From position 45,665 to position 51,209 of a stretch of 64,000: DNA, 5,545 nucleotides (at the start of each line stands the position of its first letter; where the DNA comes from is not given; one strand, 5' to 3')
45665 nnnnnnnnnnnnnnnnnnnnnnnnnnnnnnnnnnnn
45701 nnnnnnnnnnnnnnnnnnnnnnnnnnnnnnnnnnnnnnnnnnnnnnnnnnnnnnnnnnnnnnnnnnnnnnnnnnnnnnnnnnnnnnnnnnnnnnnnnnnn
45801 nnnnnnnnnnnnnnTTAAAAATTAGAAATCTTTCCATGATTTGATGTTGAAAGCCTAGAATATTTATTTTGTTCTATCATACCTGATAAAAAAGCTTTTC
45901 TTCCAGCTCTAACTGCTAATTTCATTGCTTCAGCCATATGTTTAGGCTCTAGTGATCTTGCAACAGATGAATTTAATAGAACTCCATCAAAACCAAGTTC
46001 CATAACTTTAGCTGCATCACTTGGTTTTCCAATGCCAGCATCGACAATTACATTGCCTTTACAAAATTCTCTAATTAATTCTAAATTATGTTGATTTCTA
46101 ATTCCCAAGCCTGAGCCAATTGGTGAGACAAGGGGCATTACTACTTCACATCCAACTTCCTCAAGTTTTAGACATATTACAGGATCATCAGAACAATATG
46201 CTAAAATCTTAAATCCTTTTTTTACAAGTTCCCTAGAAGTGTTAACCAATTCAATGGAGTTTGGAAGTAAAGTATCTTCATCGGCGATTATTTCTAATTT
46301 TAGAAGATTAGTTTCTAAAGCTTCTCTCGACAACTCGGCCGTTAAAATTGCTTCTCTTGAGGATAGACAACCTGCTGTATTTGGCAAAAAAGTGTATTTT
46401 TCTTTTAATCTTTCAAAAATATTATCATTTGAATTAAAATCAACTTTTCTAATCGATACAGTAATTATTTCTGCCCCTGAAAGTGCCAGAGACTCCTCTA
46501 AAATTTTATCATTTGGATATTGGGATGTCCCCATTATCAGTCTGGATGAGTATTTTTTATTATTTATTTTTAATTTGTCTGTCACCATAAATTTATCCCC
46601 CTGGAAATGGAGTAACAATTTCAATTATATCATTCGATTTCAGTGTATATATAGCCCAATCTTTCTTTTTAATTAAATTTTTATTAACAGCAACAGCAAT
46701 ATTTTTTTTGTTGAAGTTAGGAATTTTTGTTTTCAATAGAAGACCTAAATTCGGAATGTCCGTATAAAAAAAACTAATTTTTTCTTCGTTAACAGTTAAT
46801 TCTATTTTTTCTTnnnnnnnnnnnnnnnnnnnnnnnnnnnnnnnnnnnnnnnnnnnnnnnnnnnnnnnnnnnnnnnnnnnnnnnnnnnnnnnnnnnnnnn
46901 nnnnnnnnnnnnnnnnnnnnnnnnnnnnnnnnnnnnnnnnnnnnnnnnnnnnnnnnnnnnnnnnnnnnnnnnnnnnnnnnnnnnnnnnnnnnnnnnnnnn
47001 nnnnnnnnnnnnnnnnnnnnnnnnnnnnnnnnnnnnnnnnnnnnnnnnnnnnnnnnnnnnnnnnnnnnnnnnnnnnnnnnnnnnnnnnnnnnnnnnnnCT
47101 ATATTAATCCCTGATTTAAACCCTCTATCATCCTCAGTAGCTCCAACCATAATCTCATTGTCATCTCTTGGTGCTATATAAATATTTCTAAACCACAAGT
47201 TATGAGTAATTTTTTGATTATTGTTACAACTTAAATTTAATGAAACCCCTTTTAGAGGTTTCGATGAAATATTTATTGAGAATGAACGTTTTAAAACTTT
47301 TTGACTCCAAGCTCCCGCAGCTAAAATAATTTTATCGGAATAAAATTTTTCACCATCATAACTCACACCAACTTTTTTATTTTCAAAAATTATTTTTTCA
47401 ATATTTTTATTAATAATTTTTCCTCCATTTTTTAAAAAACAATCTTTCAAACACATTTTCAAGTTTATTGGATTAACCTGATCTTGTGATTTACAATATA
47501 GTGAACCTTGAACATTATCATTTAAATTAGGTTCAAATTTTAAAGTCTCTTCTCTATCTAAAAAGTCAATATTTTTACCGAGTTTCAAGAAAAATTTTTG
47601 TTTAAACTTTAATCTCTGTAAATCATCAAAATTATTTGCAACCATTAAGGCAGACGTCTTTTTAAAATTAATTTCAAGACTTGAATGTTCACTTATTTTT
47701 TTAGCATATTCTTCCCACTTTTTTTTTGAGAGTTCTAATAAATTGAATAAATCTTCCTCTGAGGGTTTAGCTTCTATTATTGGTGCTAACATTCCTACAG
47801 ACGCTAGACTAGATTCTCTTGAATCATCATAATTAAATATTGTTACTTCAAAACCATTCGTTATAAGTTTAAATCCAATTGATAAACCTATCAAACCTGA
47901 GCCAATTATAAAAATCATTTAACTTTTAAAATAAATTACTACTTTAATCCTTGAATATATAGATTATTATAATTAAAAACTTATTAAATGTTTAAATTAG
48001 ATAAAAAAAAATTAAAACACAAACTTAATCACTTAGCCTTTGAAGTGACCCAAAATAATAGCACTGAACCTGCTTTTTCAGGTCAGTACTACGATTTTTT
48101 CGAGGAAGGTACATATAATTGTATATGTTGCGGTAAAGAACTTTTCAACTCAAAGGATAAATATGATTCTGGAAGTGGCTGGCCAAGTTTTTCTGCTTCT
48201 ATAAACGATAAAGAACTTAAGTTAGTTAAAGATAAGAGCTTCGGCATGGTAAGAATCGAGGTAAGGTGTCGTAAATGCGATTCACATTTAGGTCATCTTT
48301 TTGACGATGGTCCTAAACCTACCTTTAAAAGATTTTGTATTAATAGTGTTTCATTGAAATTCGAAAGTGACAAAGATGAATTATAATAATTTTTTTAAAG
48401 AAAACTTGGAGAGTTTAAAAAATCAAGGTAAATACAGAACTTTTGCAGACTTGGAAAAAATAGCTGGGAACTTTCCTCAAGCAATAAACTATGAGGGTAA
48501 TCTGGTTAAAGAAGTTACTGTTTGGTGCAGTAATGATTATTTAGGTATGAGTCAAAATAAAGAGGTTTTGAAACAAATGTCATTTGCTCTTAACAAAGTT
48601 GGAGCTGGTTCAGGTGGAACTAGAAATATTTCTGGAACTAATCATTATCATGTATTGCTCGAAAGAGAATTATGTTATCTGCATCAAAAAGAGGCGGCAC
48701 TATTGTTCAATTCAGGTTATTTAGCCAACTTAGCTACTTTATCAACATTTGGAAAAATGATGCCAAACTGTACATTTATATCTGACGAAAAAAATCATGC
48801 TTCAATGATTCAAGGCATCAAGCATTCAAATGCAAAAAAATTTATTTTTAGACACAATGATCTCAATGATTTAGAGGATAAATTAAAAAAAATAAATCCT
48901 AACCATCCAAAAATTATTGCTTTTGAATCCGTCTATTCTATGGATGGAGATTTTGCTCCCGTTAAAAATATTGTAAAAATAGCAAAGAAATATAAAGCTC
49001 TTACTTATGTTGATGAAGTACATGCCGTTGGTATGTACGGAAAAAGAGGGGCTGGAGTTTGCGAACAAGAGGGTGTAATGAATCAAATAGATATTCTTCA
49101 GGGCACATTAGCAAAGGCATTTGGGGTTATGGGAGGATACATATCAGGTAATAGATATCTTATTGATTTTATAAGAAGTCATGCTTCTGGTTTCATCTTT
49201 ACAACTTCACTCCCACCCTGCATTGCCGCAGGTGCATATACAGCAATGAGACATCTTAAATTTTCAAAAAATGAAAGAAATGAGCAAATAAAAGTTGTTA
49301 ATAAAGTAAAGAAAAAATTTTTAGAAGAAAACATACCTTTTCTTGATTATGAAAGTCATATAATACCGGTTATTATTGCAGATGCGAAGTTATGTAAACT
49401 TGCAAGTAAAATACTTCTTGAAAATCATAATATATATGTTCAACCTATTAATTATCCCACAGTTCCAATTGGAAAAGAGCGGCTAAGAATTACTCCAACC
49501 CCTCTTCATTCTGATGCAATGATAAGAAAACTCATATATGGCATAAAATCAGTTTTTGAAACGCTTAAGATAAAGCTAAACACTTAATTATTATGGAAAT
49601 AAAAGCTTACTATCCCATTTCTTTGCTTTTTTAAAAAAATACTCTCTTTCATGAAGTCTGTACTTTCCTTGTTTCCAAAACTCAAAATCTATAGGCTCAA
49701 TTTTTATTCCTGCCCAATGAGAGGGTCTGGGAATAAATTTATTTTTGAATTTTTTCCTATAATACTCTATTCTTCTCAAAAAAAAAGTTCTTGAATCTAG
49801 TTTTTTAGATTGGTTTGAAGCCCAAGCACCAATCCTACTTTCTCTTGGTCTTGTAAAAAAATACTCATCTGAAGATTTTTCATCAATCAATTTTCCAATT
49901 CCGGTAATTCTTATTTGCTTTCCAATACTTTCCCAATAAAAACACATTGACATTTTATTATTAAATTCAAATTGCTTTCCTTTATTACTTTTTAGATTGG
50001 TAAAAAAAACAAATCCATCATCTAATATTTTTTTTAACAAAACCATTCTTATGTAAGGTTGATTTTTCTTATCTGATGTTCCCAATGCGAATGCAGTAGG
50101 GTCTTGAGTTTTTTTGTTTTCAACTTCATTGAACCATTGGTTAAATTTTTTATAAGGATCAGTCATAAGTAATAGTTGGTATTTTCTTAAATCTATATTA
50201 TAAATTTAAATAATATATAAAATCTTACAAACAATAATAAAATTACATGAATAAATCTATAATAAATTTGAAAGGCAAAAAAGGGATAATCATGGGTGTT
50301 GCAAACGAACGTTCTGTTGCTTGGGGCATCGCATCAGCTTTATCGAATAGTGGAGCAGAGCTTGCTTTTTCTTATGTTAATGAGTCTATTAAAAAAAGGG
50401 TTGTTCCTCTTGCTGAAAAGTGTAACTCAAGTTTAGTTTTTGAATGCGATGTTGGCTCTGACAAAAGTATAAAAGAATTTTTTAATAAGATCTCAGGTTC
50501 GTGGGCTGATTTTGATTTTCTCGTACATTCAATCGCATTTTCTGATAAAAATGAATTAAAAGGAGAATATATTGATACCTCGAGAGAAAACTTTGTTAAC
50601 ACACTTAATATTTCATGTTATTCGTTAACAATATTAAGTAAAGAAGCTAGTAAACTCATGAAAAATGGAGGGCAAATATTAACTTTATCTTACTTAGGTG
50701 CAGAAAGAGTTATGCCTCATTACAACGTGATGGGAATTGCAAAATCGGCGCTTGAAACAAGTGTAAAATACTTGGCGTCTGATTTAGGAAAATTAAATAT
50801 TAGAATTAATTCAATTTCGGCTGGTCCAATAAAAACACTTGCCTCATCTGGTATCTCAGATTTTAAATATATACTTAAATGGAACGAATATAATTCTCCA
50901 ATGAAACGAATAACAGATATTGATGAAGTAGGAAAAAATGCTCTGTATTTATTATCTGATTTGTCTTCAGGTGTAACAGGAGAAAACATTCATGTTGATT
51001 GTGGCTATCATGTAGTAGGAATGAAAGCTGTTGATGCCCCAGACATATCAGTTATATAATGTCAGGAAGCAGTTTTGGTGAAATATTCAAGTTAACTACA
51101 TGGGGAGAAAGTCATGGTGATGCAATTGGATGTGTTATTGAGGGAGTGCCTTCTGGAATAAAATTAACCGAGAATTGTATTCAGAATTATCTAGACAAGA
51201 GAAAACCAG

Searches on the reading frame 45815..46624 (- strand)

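Call 56: search_protein_families(library=pfam, proteins=[window:45815-46624:-], max_evalue=0.001)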
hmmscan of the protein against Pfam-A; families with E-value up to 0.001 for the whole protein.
window:45815-46624:- (269 aa): 2 families
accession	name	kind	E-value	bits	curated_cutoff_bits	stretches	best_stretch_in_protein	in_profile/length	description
PF05690.20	ThiG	-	5.7e-93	311.2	23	1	19-260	1-246/247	Thiazole biosynthesis protein ThiG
PF04131.20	NanE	-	7.1e-05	22.5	27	0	112-225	67-180/192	Putative N-acetylmannosamine-6-phosphate epimerase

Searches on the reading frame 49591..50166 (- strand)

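Call 57: search_protein_families(library=pfam, proteins=[window:49591-50166:-], max_evalue=0.001)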
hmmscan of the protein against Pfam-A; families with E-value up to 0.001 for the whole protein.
window:49591-50166:- (191 aa): 3 families
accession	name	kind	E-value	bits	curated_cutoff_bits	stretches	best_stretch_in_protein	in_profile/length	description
PF01243.27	PNPOx_N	-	9.5e-22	78.1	28.1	1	21-137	10-117/120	Pyridoxamine 5'-phosphate oxidase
PF12766.13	Pyridox_oxase_2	-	6.4e-10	40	26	1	15-94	11-99/100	Pyridoxamine 5'-phosphate oxidase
PF10590.14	PNP_phzG_C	-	1.3e-08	35.1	27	1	151-191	1-42/42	Pyridoxine 5'-phosphate oxidase C-terminal dimerisation region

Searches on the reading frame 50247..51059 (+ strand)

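Call 57: search_protein_families(library=pfam, proteins=[window:50247-51059:+], max_evalue=0.001)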
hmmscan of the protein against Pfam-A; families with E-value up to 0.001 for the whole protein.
window:50247-51059:+ (270 aa): 2 families
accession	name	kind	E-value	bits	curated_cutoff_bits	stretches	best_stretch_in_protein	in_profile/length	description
PF13561.12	adh_short_C2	-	7.1e-86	288.1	27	1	17-255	1-236/236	Enoyl-(Acyl carrier protein) reductase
PF00106.31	adh_short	-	1.2e-15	57.9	26.6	1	27-200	15-187/195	short chain dehydrogenase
